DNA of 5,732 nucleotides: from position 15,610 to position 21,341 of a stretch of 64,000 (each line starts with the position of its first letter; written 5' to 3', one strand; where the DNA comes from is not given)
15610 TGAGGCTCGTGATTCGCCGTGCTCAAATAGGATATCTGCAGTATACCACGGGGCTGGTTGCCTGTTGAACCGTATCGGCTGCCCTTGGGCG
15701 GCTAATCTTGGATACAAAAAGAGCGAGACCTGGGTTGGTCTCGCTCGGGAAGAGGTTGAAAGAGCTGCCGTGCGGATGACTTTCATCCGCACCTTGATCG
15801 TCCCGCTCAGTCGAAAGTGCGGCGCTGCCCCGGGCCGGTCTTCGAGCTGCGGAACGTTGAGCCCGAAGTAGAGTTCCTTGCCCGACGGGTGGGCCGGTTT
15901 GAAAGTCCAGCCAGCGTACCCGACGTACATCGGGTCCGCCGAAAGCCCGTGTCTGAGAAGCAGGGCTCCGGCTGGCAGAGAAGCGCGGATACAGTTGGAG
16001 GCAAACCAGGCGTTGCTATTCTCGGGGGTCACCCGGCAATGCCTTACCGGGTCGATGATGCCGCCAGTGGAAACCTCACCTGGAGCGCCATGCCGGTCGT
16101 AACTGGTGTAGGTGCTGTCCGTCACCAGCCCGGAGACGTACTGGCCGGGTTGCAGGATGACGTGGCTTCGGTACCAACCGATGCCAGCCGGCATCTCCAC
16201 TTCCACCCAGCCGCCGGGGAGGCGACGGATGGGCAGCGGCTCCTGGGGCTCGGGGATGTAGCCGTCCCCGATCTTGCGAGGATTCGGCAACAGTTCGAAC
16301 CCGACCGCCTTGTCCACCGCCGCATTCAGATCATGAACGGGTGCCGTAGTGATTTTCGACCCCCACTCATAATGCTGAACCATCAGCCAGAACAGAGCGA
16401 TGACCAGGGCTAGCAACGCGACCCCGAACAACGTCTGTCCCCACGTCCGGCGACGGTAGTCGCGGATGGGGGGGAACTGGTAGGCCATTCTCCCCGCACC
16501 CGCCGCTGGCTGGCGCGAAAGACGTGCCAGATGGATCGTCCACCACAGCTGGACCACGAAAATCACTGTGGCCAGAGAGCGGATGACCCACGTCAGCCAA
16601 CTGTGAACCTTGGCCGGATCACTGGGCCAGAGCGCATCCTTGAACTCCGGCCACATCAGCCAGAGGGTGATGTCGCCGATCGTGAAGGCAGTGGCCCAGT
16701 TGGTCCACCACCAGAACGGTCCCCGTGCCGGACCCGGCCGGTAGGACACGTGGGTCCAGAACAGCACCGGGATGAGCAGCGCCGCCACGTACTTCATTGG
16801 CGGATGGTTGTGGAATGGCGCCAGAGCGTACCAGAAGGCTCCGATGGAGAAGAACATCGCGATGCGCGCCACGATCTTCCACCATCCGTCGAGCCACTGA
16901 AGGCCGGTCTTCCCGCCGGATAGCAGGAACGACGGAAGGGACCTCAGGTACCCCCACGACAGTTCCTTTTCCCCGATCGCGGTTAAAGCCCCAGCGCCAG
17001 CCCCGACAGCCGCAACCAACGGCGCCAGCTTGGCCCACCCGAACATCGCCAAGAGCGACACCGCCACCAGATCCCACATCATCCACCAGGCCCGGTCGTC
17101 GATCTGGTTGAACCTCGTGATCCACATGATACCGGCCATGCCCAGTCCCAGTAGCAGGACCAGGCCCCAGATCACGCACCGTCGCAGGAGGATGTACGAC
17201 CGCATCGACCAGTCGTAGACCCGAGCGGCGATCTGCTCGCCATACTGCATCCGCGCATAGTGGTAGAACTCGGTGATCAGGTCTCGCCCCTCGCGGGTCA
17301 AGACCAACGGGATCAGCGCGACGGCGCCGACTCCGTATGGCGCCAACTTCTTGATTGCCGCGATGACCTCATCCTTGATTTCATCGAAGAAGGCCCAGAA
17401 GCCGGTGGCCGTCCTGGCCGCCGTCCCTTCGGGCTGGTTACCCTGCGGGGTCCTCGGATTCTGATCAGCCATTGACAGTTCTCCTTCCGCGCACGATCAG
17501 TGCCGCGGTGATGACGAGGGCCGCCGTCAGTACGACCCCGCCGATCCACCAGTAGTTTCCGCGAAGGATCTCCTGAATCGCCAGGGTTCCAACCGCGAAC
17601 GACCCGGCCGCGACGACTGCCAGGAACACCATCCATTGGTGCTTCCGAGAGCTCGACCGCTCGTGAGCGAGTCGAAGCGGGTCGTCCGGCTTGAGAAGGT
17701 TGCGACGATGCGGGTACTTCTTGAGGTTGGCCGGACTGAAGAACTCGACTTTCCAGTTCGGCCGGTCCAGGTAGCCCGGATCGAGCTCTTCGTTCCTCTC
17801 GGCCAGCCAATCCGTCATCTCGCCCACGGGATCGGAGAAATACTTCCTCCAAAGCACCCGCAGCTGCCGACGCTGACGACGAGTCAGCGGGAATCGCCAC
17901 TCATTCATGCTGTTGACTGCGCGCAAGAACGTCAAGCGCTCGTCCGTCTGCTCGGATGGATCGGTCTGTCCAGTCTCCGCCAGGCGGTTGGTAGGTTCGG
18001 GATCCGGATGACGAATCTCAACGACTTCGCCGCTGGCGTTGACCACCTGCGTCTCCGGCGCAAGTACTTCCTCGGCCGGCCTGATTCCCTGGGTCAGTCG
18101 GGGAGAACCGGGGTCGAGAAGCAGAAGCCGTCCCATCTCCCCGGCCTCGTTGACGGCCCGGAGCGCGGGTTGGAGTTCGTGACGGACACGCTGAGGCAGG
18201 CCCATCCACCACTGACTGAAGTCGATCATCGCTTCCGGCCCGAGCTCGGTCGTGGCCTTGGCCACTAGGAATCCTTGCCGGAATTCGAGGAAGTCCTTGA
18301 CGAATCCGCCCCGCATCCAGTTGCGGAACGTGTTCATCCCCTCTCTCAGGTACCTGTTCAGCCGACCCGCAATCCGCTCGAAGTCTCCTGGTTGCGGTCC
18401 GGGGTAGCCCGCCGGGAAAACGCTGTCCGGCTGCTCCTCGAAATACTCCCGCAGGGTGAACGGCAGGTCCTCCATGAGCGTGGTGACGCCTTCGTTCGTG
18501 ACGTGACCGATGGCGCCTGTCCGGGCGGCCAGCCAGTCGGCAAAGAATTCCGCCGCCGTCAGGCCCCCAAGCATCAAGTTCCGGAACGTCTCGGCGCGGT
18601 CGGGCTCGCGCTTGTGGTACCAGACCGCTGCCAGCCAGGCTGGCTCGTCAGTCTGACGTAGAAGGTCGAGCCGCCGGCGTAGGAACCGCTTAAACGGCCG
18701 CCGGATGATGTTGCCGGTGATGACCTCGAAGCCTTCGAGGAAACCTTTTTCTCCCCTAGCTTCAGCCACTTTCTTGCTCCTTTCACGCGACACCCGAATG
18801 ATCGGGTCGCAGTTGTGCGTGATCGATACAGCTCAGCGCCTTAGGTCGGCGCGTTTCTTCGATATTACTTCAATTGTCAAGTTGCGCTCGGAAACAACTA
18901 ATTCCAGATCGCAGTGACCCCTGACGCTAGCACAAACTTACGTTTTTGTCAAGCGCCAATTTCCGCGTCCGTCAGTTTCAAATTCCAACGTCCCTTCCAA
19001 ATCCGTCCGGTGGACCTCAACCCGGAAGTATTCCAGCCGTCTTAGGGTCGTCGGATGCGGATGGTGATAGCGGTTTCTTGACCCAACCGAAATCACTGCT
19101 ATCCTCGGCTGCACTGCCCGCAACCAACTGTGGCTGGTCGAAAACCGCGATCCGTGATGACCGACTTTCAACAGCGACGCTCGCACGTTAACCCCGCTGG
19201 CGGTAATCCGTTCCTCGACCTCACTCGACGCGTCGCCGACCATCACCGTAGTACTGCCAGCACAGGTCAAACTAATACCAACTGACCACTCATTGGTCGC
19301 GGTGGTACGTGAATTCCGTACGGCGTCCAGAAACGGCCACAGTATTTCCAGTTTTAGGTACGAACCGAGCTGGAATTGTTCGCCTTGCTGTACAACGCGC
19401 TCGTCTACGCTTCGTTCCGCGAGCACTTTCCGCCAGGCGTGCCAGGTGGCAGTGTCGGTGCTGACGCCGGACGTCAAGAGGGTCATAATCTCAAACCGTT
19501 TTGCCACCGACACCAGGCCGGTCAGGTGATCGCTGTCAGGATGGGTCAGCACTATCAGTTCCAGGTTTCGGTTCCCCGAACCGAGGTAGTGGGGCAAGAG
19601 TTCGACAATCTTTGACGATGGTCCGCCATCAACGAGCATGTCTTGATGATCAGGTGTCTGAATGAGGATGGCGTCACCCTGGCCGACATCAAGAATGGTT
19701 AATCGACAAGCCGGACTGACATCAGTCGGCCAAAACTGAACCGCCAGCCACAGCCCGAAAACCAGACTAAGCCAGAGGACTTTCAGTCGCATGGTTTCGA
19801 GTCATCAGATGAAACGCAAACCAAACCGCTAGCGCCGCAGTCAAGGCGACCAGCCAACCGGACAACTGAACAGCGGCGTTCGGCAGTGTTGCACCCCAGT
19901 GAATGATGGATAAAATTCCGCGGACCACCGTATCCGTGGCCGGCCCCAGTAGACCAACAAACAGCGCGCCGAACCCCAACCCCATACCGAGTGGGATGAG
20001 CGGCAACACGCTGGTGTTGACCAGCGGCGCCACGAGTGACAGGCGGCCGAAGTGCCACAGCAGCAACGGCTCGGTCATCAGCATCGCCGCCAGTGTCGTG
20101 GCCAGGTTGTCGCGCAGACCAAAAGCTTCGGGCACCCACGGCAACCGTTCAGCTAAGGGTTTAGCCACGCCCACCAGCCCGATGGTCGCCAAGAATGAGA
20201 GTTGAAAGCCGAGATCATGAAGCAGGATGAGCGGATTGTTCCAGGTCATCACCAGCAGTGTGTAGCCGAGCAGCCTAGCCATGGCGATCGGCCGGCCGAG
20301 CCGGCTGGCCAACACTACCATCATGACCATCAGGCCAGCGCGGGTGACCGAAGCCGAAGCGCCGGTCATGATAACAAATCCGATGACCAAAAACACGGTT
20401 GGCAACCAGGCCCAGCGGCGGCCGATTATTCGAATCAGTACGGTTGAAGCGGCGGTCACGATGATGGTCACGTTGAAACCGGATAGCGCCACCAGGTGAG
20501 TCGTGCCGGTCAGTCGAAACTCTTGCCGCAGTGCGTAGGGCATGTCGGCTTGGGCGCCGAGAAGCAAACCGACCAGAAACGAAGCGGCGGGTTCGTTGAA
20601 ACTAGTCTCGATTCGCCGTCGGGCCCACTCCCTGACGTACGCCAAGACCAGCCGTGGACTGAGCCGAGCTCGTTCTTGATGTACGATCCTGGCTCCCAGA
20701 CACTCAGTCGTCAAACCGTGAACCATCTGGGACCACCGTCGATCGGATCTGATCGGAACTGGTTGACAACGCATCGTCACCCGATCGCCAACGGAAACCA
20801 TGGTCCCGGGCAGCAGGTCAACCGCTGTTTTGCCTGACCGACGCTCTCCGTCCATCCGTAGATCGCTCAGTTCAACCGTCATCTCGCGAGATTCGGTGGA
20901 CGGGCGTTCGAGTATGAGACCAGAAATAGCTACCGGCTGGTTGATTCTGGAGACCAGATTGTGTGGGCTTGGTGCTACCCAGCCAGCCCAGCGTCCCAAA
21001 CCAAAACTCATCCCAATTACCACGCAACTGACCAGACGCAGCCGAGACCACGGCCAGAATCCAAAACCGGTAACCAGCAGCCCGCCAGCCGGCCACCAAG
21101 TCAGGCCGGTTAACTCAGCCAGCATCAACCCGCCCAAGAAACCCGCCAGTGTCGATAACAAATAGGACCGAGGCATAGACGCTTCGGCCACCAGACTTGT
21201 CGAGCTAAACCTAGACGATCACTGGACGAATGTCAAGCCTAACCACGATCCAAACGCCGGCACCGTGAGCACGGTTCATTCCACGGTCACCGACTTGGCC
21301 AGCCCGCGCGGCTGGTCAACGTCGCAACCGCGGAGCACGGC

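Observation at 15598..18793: Overlapping two-gene module of unknown function (442-aa cytoplasmic/2-TM protein plus 624-aa Trp-rich 12-TM protein) with a CheY-like receiver, between comEC and the pilus genes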

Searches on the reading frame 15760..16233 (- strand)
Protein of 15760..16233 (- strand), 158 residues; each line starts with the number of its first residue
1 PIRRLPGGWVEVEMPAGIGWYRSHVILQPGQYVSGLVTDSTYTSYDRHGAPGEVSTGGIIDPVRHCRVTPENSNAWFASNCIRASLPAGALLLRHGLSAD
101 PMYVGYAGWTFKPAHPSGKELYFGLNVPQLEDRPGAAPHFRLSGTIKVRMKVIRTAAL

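Call 45: search_solved_structures(query=A6, max_evalue=10, show_alignments=2)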
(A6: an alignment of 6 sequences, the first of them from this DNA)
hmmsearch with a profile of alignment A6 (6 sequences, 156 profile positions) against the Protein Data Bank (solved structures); distinct sequences matched with E-value up to 10: 1.
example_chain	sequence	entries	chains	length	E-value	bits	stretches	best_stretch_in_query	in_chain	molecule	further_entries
2lln_A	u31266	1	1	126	0.98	12.4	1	2-66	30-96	Cytochrome c oxidase subunit 2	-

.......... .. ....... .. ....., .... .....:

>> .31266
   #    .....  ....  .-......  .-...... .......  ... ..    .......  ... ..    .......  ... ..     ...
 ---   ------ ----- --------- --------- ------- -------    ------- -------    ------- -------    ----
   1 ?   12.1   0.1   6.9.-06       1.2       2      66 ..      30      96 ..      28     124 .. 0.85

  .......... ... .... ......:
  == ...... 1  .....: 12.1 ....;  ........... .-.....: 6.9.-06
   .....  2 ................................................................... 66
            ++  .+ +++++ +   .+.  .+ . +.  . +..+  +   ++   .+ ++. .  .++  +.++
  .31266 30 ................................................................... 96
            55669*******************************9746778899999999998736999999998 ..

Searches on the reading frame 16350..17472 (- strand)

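Call 91: search_dna_similar(query=window:16350-17472:-, collection=plasmids, mode=protein, max_evalue=0.01, max_rows=10)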
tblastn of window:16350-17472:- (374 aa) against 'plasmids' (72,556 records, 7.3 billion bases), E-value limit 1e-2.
No match.

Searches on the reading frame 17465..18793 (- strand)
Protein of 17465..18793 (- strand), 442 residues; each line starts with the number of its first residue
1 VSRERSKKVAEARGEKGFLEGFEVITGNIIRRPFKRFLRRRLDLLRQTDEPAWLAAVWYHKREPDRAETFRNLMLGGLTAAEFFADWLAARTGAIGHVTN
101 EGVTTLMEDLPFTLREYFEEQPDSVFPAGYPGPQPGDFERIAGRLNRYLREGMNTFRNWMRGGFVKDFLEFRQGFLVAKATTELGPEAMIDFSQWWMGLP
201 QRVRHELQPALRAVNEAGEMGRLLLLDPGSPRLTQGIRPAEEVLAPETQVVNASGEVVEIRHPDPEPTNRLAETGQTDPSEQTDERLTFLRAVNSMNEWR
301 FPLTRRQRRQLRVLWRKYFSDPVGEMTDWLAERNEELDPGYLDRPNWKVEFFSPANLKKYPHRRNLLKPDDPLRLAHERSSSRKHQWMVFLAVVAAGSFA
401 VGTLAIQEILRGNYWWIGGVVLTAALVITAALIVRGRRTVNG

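Call 3: search_protein_families(library=pfam, proteins=[window:17465-18793:-], max_evalue=1)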
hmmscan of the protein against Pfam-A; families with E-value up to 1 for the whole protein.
window:17465-18793:- (442 aa): 0 families

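Call 4: search_protein_families(library=ncbifam, proteins=[window:17465-18793:-], max_evalue=1)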
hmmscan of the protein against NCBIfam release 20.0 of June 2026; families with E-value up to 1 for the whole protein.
window:17465-18793:- (442 aa): 1 family
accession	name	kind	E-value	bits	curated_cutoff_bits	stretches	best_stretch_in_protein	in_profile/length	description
TIGR03807.1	RR_fam_repeat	repeat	0.14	12.1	15.75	1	24-34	17-27/27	putative cofactor-binding repeat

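Call 6: find_homologous_proteins(query=window:17465-18793:-)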
Query window:17465-18793:- (442 aa): 2 proteins with E <= 0.001 among 8000 candidates.
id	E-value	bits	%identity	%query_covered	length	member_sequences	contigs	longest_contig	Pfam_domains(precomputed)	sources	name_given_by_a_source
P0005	3.8e-295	997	100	98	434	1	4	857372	-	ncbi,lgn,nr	ncbi:MAG: hypothetical protein HYY50_04315 [Candidatus Kerfeldbacteria bacterium]|nr:hypothetical pr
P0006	2.8e-127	443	49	97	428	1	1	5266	-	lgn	-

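Call 14: find_homologous_proteins(query=A1)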
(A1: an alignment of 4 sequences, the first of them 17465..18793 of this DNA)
Query A1 (4 sequences) (442 aa, profile of the alignment): 3 proteins with E <= 0.001 among 8000 candidates.
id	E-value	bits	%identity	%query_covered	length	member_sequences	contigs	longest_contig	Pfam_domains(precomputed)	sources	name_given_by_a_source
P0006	1.2e-176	606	49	97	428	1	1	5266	-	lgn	-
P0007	8.3e-171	586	34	26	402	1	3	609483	-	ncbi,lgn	-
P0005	1.0e-168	579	100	98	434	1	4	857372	-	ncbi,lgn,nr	ncbi:MAG: hypothetical protein HYY50_04315 [Candidatus Kerfeldbacteria bacterium]|nr:hypothetical pr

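Call 27: predict_structure(alignment_id=A3)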
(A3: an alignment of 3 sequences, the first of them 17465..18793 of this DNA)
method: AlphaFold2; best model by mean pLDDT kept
length: 442 residues; sequences in the alignment: 3
mean_pLDDT: 48.8   pTM: 0.34
mean pLDDT of the five models: 48.8, 46.4, 46.0, 42.6, 41.1
residues with pLDDT >= 90: 0; 70-90: 77; 50-70: 98; < 50: 267
segments of 3 or more residues with pLDDT < 50: 1-29, 80-101, 160-349, 407-416, 433-442
pLDDT, mean of each block of 10 residues (from residue 1): 36 32 44 66 73 80 78 60 41 41 58 80 80 75 73 59 42 35 37 44 42 33 24 27 27 31 29 33 35 31 39 39 35 40 44 61 69 69 57 58 48 47 55 44 33
secondary structure, 60 per line:
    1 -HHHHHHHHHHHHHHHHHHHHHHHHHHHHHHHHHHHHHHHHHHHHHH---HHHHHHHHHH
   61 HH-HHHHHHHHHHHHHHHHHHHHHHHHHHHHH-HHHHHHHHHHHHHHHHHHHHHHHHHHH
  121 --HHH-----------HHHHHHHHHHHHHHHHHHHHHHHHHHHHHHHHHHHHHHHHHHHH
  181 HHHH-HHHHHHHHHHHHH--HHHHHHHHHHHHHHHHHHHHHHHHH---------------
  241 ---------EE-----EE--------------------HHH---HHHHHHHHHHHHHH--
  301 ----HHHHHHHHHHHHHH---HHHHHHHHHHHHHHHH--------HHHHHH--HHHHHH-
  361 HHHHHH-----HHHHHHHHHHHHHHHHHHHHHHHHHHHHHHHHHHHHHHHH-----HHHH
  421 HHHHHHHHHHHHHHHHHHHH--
elements in order: H2-47 H51-62 H64-92 H94-120 H137-184 H186-198 H201-225 H285-298 H305-318 H322-337 H346-351 H354-359 H361-366 H372-411 H417-440

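Call 42: search_protein_families(library=pfam, alignment_id=A5, max_evalue=10)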
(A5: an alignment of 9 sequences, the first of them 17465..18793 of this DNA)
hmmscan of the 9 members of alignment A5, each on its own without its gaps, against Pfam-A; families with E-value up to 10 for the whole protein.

A. member 1, window:17465-18793:- (442 aa): 1 family
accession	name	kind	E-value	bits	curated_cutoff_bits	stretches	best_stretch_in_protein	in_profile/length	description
PF07332.16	Phage_holin_3_6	-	5.1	7.6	28.4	1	390-440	48-94/116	Putative Actinobacterial Holin-X, holin superfamily III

B. families by the number of members that match (of 9 scanned): 13 families
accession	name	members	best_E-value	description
PF17957.7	Big_7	4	1.9e-07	Bacterial Ig domain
PF25587.1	Rv2743c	2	0.044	Rv2743c family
PF09136.16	Glucodextran_B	1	3e-08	Glucodextranase, domain B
PF11005.13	DUF2844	1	0.024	Protein of unknown function (DUF2844)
PF03239.20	FTR1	1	0.026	Iron permease FTR1 family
PF04466.19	Terminase_3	1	0.026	Phage terminase large subunit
PF19060.5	DVNP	1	0.05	DVNP family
PF06881.16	Elongin_A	1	0.073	RNA polymerase II transcription factor SIII (Elongin) subunit A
PF08402.16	TOBE_2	1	0.097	TOBE domain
PF20990.2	DUF2207_C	1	0.098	Predicted membrane protein (DUF2207) C-terminal domain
PF12322.14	T4_baseplate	1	0.29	T4 bacteriophage base plate protein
PF18920.5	DUF5671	1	0.3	Domain of unknown function (DUF5671)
PF07332.16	Phage_holin_3_6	1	5.1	Putative Actinobacterial Holin-X, holin superfamily III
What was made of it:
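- On Bacterial Ig-like Big_7 domain (partner protein): Present in 4 distant partners (best E 1.9e-7, call 42).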

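Call 57: search_solved_structures(query=A5, max_evalue=10, show_alignments=0)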
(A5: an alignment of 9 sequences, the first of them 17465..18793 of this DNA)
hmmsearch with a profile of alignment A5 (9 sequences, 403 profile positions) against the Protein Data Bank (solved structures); distinct sequences matched with E-value up to 10: 5.
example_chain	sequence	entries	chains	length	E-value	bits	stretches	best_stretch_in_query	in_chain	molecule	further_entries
8fjg_A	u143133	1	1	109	0.02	17.4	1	84-148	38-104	H12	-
2pjw_V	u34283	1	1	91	0.28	13.5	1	139-198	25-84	Vacuolar protein sorting-associated protein 27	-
3f1i_H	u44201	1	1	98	0.41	13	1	301-331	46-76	Hepatocyte growth factor-regulated tyrosine kinase substrate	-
5c8j_I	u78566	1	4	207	0.51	12.7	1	288-346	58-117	Protein MJ0480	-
8ouw_6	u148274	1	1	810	2.5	10.4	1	129-239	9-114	DNA replication licensing factor mcm-6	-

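Call 58: search_protein_families(library=phrogs, proteins=[window:17465-18793:-], max_evalue=1)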
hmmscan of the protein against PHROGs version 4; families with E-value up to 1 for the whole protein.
window:17465-18793:- (442 aa): 0 families

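Call 59: search_protein_families(library=padloc, proteins=[window:17465-18793:-], max_evalue=1)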
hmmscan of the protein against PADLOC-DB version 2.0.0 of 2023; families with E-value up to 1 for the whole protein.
window:17465-18793:- (442 aa): 0 families

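Call 92: search_dna_similar(query=window:17465-18769:-, collection=phages, mode=protein, max_evalue=0.01, max_rows=10)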
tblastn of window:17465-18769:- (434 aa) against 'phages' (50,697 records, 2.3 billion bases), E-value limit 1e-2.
No match.

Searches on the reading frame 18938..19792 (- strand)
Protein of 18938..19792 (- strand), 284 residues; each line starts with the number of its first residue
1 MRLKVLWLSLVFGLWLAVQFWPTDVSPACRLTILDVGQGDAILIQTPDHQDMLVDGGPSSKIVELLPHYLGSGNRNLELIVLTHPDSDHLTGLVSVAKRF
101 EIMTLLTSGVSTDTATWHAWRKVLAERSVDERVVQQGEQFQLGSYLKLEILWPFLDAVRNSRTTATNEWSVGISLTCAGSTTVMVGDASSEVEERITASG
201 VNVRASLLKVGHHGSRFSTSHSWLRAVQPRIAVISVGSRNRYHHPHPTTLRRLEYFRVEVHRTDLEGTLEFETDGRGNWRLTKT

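Call 3: search_protein_families(library=pfam, proteins=[window:18938-19792:-], max_evalue=1)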
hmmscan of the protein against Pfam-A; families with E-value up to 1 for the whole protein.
window:18938-19792:- (284 aa): 4 families
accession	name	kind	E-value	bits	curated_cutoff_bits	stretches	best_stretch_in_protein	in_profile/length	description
PF00753.33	Lactamase_B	-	1.9e-13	51.2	22.7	1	35-237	2-195/196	Metallo-beta-lactamase superfamily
PF12706.13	Lactamase_B_2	-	3.5e-07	30.5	27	1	53-215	4-169/200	Beta-lactamase superfamily domain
PF25281.1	MBL_MAP1B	-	0.016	14.7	37.6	1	32-120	24-105/279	MAP1B MBL-like domain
PF16661.11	Lactamase_B_6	-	0.068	13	27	1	49-110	6-69/193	Metallo-beta-lactamase superfamily domain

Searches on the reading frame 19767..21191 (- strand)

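Call 3: search_protein_families(library=pfam, proteins=[window:19767-21191:-], max_evalue=1)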
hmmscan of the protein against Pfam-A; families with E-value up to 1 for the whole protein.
window:19767-21191:- (474 aa): 3 families
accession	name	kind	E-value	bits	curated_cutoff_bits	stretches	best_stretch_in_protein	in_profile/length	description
PF03772.21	Competence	-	1.4e-45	156.2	23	1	209-463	1-265/270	Competence protein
PF13567.11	DUF4131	-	0.00032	20.9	31.6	1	31-148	7-134/165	Domain of unknown function (DUF4131)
PF11023.14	DUF2614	-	0.35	11.5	21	1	236-327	9-99/111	Zinc-ribbon containing domain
